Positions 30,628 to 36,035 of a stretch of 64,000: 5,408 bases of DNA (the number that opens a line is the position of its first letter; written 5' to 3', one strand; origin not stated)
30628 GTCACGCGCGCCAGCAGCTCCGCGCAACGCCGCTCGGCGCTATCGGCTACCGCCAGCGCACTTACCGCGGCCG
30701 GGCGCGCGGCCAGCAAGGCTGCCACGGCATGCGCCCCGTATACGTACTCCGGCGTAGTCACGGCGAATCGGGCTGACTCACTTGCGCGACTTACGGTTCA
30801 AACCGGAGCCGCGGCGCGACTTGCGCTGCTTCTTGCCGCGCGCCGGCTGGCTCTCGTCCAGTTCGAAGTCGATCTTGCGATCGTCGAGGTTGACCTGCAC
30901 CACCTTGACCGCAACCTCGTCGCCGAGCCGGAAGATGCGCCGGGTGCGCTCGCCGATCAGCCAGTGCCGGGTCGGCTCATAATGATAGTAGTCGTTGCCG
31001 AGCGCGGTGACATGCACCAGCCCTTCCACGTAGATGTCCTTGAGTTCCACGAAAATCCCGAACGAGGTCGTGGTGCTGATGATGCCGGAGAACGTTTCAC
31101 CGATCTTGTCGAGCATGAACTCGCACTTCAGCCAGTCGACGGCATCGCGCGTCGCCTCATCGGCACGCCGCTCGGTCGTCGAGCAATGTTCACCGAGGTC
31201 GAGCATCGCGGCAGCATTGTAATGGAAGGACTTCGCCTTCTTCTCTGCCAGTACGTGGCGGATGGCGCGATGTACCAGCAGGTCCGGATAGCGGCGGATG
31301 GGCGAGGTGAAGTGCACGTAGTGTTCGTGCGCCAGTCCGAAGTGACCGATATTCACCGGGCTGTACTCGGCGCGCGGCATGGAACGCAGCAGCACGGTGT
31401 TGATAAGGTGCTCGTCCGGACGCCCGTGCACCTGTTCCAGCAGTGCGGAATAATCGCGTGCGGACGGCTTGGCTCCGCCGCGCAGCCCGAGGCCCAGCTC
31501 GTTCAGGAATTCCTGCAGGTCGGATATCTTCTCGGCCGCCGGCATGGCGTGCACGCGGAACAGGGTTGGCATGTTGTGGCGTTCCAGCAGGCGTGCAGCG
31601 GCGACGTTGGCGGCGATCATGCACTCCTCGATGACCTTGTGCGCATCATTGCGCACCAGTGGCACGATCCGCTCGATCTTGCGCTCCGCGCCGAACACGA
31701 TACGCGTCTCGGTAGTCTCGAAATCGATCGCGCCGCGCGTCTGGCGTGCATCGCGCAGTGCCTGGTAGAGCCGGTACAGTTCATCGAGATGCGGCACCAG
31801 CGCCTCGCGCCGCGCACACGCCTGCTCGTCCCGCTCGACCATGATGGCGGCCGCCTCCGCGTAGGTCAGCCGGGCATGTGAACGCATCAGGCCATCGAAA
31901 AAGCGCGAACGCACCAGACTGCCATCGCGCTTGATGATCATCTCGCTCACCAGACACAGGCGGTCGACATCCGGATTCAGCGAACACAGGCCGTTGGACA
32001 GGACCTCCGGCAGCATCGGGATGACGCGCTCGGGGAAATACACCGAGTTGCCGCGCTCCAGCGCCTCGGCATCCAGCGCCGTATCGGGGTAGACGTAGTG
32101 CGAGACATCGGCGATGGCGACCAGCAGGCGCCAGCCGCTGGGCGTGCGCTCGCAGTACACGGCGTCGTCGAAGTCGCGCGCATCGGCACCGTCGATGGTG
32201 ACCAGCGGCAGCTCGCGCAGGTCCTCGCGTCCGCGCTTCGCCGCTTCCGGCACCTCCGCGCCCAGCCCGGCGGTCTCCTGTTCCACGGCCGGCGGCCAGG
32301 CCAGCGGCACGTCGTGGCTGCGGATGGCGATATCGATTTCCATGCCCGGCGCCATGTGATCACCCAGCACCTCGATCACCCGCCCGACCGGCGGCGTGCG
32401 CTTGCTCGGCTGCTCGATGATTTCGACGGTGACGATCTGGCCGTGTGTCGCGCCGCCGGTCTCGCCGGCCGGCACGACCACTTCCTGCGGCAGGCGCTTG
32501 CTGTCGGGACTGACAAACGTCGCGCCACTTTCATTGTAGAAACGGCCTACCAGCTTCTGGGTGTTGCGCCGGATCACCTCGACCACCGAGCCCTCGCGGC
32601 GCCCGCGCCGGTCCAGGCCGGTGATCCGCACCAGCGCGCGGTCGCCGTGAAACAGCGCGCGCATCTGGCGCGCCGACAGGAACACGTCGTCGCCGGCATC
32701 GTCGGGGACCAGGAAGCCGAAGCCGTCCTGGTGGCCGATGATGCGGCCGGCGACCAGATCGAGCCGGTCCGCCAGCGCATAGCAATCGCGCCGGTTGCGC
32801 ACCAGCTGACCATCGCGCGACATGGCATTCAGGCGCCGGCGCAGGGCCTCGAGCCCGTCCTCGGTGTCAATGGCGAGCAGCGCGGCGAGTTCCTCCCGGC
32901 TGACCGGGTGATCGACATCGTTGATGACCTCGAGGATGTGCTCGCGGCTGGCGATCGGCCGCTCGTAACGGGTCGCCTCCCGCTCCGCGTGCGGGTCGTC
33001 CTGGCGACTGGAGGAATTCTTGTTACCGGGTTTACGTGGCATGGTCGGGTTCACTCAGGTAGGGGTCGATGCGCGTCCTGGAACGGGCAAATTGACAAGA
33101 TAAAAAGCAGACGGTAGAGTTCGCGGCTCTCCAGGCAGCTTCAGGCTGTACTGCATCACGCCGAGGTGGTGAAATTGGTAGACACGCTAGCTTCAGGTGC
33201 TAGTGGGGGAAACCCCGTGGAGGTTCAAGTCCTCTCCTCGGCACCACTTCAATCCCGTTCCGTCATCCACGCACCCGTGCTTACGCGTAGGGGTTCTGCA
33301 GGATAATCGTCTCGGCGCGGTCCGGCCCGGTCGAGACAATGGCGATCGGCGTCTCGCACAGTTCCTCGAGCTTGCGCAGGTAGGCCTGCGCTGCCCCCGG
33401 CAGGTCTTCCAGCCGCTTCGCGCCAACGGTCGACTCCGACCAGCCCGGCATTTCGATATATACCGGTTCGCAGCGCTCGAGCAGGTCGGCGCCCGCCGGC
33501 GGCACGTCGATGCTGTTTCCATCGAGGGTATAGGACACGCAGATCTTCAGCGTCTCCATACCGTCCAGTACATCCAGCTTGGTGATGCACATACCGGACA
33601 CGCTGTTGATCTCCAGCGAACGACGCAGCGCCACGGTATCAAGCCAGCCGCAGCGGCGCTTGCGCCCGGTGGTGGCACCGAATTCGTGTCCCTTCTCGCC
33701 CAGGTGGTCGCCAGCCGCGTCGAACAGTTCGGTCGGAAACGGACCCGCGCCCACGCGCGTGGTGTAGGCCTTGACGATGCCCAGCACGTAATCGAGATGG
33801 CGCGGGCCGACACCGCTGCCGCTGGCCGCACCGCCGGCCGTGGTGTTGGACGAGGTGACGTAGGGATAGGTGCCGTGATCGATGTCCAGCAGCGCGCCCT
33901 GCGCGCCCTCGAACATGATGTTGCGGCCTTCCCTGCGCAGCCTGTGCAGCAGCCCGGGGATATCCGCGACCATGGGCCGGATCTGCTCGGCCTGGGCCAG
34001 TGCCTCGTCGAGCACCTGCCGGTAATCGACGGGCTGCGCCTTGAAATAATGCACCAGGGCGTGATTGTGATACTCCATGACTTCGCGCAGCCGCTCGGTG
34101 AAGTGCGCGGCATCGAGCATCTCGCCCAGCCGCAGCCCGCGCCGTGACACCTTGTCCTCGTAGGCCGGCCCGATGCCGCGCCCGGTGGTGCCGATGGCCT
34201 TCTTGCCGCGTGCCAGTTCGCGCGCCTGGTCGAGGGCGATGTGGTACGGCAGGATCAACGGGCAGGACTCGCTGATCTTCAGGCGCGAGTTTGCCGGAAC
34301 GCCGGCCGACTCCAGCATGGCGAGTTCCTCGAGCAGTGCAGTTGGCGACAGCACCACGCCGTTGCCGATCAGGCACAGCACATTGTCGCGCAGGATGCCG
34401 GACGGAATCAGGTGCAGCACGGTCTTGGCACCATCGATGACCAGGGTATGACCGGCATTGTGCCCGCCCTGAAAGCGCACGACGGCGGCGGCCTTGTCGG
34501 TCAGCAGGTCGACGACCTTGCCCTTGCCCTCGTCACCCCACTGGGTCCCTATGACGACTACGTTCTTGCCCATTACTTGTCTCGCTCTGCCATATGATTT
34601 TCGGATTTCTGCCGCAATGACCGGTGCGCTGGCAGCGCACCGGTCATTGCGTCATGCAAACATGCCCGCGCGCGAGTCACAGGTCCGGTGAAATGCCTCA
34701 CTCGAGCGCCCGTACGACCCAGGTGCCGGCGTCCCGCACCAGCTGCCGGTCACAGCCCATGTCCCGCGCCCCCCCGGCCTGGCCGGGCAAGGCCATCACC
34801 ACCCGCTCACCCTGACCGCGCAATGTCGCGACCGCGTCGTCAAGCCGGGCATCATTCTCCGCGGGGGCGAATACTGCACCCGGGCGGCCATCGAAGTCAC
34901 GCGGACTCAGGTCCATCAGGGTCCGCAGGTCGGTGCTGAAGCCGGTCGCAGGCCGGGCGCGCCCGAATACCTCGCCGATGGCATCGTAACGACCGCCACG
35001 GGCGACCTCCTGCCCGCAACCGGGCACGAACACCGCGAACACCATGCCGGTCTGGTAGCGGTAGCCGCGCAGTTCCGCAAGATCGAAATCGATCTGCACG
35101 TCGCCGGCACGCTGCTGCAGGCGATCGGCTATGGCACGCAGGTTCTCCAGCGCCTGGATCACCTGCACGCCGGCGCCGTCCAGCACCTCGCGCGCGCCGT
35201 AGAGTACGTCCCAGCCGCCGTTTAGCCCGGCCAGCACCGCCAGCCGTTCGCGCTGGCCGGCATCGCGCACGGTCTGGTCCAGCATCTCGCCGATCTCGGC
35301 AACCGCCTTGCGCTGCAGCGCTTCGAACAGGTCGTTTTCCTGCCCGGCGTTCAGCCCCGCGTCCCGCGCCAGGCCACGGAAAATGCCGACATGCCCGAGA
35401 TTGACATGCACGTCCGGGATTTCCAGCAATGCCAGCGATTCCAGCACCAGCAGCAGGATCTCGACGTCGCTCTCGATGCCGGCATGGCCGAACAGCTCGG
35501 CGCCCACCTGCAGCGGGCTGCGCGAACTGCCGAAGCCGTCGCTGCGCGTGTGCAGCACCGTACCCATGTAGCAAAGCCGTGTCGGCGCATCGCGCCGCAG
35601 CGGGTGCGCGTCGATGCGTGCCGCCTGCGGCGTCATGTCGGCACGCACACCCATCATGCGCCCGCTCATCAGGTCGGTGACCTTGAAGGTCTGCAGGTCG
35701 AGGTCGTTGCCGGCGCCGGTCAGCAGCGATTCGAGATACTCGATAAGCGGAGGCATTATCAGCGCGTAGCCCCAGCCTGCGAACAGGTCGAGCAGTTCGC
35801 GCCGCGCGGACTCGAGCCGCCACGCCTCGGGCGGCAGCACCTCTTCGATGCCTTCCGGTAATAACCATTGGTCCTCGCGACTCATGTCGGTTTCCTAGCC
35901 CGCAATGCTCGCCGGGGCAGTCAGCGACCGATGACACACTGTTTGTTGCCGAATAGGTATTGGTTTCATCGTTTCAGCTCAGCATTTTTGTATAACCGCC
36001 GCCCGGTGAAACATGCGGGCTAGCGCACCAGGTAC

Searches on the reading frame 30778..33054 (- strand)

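Call 66: search_protein_families(library=pfam, proteins=[window:30778-33054:-], max_evalue=0.00001)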
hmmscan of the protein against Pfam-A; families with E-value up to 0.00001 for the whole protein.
window:30778-33054:- (758 aa): 5 families
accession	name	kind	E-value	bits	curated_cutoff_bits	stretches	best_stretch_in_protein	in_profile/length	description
PF00773.25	RNB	-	3e-107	359.1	29.3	1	276-603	1-325/326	RNB domain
PF17876.7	CSD2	-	2.6e-30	104.7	26.2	1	180-254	1-74/74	Cold shock domain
PF08206.17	OB_RNB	-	9.9e-26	89.7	24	1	103-160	1-58/58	Ribonuclease B OB domain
PF00575.29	S1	-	1.3e-09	38.7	22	1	650-731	3-72/74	S1 RNA binding domain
PF08461.16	HTH_12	-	1e-07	32.2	21.4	1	39-97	2-61/66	Ribonuclease R winged-helix domain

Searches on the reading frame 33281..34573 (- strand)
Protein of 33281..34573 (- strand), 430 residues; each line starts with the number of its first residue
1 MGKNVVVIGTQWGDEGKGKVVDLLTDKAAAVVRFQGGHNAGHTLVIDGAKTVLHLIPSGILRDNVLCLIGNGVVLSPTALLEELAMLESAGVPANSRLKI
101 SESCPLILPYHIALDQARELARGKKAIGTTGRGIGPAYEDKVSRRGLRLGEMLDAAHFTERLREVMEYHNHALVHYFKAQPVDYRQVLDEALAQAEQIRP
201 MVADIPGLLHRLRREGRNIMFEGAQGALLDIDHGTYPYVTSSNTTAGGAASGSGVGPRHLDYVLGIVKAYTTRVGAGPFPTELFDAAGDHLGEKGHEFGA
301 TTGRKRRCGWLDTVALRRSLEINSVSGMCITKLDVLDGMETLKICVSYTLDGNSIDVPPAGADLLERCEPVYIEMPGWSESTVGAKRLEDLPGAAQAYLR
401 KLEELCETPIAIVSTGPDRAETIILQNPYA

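Call 66: search_protein_families(library=pfam, proteins=[window:33281-34573:-], max_evalue=0.00001)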
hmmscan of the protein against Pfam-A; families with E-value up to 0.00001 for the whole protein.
window:33281-34573:- (430 aa): 1 family
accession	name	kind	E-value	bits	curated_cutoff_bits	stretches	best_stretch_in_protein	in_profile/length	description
PF00709.27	Adenylsucc_synt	-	1.8e-183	610.4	27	1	6-423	1-416/416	Adenylosuccinate synthetase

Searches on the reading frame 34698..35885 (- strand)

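Call 66: search_protein_families(library=pfam, proteins=[window:34698-35885:-], max_evalue=0.00001)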
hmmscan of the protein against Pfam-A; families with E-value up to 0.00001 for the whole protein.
window:34698-35885:- (395 aa): 1 family
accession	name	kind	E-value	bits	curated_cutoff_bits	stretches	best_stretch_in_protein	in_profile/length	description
PF13393.11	tRNA-synt_His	-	1.5e-118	396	25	1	12-323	1-308/308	Histidyl-tRNA synthetase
